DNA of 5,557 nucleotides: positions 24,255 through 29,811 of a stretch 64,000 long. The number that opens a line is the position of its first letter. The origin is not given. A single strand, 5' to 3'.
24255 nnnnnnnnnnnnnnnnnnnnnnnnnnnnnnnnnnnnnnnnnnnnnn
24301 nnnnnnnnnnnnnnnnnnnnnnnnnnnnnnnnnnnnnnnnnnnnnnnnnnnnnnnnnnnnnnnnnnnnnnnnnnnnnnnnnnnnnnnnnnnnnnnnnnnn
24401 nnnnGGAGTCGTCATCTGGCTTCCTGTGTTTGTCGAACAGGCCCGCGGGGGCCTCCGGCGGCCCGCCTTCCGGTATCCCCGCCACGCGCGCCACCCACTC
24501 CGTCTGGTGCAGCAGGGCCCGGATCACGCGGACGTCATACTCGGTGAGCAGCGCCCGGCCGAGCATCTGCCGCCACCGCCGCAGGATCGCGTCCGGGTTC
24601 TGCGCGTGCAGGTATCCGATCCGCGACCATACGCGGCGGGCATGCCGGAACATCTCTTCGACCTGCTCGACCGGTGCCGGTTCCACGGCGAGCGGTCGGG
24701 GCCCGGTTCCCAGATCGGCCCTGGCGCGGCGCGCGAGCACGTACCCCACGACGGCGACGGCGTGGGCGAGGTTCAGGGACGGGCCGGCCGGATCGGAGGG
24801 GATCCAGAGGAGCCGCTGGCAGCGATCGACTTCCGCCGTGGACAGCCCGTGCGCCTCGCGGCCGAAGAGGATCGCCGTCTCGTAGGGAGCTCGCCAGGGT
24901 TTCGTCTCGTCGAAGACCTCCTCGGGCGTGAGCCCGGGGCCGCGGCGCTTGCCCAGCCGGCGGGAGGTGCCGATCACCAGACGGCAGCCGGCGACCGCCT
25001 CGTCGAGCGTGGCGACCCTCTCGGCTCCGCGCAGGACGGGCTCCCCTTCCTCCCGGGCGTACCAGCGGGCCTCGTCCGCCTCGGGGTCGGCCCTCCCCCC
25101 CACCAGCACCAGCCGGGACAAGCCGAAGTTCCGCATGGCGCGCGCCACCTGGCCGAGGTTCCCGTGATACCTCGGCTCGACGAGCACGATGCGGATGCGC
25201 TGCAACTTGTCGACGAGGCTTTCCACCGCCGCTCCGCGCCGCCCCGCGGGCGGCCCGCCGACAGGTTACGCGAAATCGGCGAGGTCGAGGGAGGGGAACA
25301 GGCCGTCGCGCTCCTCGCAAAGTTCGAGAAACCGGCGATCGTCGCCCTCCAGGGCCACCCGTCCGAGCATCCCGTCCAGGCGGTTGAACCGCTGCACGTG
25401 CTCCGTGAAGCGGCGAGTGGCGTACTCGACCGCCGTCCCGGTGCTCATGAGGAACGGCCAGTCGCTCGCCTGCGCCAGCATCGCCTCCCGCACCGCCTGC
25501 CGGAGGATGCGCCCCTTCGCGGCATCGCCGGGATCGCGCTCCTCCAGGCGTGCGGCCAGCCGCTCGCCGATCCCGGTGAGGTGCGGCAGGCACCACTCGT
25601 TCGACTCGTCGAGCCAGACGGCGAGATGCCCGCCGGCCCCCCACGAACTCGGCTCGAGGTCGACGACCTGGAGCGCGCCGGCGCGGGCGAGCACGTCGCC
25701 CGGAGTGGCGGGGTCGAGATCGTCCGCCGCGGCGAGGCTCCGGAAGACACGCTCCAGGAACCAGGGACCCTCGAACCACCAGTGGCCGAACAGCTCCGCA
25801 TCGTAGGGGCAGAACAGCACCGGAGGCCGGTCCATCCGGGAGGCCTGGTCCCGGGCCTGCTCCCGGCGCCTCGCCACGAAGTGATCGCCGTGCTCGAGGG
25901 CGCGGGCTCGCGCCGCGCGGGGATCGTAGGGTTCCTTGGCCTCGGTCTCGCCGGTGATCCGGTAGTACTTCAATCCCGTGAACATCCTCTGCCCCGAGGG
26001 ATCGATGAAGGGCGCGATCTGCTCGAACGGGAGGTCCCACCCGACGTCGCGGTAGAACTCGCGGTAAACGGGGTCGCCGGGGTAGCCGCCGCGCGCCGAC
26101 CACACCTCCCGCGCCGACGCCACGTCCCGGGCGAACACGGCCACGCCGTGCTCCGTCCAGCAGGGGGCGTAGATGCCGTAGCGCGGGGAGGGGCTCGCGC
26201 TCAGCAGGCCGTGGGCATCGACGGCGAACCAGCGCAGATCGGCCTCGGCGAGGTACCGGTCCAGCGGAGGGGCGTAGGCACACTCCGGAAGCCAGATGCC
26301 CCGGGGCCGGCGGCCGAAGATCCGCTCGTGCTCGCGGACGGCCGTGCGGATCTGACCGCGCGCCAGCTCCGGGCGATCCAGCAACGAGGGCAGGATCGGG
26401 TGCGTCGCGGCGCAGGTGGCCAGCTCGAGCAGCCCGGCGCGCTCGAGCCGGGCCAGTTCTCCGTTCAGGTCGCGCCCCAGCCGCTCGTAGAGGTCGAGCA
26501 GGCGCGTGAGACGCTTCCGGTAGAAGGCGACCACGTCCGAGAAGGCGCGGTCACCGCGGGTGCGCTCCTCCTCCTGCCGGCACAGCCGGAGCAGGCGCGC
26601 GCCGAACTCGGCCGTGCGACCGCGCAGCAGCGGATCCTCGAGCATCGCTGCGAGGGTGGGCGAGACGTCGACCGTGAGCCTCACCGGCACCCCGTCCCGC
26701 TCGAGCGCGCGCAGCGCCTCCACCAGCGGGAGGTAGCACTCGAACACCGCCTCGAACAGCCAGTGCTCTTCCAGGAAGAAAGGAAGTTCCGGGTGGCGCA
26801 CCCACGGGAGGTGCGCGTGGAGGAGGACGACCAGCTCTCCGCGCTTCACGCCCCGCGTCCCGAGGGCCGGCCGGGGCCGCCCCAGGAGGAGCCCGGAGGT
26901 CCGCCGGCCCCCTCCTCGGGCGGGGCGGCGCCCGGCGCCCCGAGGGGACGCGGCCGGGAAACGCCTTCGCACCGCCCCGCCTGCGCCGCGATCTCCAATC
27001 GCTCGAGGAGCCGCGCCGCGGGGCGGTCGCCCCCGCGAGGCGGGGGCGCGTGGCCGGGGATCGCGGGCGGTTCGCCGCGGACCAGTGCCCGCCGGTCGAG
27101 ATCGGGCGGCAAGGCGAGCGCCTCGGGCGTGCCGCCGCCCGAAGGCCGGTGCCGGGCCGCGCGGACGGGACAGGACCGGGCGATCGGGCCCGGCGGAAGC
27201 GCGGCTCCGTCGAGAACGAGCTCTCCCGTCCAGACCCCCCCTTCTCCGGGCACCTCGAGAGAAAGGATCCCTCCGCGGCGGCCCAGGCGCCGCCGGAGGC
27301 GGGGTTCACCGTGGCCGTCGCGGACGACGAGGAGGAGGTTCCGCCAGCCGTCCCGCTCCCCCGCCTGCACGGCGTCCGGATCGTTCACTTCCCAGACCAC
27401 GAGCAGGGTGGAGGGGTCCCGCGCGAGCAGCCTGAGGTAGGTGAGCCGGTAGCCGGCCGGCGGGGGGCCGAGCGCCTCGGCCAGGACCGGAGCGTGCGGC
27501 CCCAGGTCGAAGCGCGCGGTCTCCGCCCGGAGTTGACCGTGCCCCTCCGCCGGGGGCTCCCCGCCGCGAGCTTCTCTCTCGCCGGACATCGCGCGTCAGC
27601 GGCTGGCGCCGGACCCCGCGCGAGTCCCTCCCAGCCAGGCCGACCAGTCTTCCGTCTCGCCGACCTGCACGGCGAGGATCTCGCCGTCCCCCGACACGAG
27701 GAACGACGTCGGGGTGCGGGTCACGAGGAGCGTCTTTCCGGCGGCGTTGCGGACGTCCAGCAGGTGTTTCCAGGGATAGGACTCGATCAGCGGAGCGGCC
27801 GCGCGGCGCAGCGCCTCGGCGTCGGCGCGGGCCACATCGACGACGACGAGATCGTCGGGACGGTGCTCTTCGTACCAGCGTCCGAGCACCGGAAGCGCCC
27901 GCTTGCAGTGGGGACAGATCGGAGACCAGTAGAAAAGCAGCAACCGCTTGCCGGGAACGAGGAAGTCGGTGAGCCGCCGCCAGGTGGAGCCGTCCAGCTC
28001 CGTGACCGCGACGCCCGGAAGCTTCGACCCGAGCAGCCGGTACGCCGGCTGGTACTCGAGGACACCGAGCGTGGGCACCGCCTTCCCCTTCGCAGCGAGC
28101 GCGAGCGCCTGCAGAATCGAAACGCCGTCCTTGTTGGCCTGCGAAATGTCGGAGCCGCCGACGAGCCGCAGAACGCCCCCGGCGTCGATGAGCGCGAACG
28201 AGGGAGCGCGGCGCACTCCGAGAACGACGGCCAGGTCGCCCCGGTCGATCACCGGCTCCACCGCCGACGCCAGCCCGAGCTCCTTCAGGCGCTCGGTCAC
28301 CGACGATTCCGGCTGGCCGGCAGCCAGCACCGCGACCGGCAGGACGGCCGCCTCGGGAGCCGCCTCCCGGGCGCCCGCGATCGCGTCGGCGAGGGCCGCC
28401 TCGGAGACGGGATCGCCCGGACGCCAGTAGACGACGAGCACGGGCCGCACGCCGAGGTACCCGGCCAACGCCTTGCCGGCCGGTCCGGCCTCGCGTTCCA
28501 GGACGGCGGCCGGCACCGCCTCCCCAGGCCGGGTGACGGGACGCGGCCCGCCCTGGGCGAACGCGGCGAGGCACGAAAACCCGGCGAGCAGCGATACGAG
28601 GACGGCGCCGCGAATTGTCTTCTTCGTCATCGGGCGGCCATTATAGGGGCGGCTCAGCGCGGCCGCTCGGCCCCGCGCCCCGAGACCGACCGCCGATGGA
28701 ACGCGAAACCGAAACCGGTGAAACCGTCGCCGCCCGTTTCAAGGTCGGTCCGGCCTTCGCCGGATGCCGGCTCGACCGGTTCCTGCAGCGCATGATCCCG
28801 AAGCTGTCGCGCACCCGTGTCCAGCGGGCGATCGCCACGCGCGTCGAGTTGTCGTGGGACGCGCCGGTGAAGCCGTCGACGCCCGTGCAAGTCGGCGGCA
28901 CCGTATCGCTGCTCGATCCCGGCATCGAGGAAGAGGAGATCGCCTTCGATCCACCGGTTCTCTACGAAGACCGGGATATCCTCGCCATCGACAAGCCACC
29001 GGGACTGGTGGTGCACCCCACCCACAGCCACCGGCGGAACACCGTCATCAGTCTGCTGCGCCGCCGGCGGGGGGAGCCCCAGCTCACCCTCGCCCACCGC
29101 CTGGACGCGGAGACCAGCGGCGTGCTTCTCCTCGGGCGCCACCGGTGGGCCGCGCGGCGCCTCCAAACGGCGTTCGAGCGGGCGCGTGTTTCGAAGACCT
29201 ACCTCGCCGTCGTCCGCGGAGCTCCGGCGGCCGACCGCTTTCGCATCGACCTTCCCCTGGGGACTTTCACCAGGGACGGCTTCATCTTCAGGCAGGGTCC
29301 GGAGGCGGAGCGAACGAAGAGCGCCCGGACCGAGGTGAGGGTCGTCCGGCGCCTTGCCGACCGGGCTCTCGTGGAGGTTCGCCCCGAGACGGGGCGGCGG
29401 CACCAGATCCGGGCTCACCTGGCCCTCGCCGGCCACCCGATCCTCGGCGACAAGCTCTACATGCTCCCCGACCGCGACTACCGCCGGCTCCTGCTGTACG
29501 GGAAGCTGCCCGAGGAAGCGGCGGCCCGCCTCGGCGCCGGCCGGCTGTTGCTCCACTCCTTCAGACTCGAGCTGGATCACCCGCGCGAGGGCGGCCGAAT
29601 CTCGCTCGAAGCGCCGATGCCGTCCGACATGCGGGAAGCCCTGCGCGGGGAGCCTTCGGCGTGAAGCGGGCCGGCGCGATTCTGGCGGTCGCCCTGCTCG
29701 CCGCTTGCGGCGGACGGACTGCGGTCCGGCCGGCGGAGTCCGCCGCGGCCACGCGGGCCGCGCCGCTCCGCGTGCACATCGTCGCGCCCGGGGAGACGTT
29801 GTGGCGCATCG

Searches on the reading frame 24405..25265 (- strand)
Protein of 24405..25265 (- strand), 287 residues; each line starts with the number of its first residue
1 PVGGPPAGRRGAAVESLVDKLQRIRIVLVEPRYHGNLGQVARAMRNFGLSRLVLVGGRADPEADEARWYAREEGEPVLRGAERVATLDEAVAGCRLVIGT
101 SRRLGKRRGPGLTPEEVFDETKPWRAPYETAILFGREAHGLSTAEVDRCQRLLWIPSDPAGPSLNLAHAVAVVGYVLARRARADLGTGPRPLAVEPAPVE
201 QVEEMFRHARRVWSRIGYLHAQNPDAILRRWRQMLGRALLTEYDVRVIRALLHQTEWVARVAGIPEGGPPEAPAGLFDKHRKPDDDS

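Call 35: search_protein_families(library=pfam, proteins=[window:24405-25265:-], max_evalue=0.00001)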
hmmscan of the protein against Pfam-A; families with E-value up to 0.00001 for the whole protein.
window:24405-25265:- (287 aa): 1 family
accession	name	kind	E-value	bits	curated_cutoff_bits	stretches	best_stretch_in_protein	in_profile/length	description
PF00588.24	SpoU_methylase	-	1.1e-23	84.3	29.7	1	24-175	2-142/142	SpoU rRNA Methylase family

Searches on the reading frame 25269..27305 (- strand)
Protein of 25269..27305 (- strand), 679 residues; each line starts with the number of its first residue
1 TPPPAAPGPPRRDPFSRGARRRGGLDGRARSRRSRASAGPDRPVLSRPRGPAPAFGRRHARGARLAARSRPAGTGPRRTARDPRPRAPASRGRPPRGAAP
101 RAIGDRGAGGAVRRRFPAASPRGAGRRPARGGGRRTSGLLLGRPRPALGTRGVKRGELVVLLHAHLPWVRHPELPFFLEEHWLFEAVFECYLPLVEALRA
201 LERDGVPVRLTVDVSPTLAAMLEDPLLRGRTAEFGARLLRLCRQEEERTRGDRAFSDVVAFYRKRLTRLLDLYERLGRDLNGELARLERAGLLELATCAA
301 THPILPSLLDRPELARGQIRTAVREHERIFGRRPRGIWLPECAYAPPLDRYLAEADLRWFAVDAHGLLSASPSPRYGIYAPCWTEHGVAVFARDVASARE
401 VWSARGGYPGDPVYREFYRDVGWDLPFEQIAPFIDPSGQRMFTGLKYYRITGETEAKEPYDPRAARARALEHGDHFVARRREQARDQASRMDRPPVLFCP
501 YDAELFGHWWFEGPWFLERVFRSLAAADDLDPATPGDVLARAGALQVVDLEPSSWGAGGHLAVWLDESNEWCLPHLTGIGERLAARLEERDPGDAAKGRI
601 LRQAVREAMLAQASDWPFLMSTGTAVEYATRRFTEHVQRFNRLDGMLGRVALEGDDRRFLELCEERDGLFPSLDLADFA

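Call 35: search_protein_families(library=pfam, proteins=[window:25269-27305:-], max_evalue=0.00001)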
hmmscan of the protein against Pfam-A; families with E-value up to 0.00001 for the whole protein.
window:25269-27305:- (679 aa): 2 families
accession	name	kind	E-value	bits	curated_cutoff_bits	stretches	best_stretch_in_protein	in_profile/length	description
PF09210.16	BE_C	-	1.4e-26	93.3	25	1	575-678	1-101/101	1,4-alpha-glucan branching enzyme, C-terminal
PF03065.20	Glyco_hydro_57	-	2.2e-24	86.7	21.2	1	161-395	3-201/291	Glycosyl hydrolase family 57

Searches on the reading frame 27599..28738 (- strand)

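Call 35: search_protein_families(library=pfam, proteins=[window:27599-28738:-], max_evalue=0.00001)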
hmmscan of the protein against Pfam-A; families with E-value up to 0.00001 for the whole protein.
window:27599-28738:- (380 aa): 4 families
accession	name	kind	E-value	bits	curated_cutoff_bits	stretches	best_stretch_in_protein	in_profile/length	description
PF08534.16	Redoxin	-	1.4e-09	38.3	26.6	1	237-363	3-137/148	Redoxin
PF00578.27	AhpC-TSA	-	5.3e-08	33.3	26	1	237-354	2-121/124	AhpC/TSA family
PF13905.12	Thioredoxin_8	-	1.5e-06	28.9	27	1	263-354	1-94/94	Thioredoxin-like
PF13098.12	Thioredoxin_2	-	3.1e-06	27.9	27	0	263-362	5-95/104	Thioredoxin-like domain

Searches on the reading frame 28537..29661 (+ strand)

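Call 35: search_protein_families(library=pfam, proteins=[window:28537-29661:+], max_evalue=0.00001)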
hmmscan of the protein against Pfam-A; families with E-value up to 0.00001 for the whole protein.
window:28537-29661:+ (375 aa): 1 family
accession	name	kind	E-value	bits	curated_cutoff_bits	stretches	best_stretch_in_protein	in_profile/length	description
PF00849.27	PseudoU_synth_2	-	7.5e-32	111.1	26.8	1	148-296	2-151/152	RNA pseudouridylate synthase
